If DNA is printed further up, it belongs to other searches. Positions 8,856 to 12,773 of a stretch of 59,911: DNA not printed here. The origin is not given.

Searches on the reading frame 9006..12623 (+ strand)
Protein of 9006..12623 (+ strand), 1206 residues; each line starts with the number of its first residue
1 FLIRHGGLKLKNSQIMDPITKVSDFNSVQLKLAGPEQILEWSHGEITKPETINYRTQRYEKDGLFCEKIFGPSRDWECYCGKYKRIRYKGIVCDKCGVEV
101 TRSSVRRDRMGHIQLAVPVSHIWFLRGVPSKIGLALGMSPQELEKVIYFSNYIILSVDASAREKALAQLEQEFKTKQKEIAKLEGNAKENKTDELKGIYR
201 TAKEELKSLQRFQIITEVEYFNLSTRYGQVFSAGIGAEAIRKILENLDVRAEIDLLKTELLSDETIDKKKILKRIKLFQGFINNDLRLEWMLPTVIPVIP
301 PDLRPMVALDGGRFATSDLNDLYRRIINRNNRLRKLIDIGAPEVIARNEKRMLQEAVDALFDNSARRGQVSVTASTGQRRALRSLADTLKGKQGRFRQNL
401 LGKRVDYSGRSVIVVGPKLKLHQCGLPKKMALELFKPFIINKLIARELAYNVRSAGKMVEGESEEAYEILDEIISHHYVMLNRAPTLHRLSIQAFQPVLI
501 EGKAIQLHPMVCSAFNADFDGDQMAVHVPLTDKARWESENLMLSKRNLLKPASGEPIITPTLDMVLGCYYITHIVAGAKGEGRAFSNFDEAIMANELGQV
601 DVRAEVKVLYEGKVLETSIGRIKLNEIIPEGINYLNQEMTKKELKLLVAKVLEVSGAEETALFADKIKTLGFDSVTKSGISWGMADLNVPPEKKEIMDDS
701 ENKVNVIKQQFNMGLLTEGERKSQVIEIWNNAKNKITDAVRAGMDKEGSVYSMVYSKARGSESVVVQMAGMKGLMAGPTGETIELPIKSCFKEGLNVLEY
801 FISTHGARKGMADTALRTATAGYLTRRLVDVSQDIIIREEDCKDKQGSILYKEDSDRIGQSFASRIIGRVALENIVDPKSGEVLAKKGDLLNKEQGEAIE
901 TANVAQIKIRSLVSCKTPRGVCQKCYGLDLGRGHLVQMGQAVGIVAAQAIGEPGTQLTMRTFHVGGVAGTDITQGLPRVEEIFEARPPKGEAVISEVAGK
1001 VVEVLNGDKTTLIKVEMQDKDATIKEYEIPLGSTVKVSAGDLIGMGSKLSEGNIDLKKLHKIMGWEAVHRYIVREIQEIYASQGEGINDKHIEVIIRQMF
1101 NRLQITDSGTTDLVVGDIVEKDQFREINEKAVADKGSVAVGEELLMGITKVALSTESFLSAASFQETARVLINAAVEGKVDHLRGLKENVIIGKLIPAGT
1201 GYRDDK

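Call 6: search_protein_families(library=pfam, proteins=[window:9006-12623:+], max_evalue=0.01)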
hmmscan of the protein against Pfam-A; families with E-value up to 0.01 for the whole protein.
window:9006-12623:+ (1206 aa): 6 families
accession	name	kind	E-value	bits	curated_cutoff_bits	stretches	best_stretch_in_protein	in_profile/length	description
PF04997.17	RNA_pol_Rpb1_1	-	1.1e-76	258.6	39.7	1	24-400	3-312/312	RNA polymerase Rpb1, domain 1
PF04998.22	RNA_pol_Rpb1_5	-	2.9e-59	201.1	28.5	1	794-1153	1-264/267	RNA polymerase Rpb1, domain 5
PF00623.25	RNA_pol_Rpb1_2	-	1.4e-39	136.4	25.3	2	466-543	88-165/166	RNA polymerase Rpb1, domain 2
PF04983.23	RNA_pol_Rpb1_3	-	1.3e-21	77.6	28.9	1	547-687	1-162/162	RNA polymerase Rpb1, domain 3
PF05000.22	RNA_pol_Rpb1_4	-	6.3e-07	29.7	24.8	1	724-779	9-79/107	RNA polymerase Rpb1, domain 4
PF21668.3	RPOC_hybrid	-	0.0015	18.7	27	1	995-1053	12-70/102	DNA-directed RNA polymerase subunit beta', hybrid domain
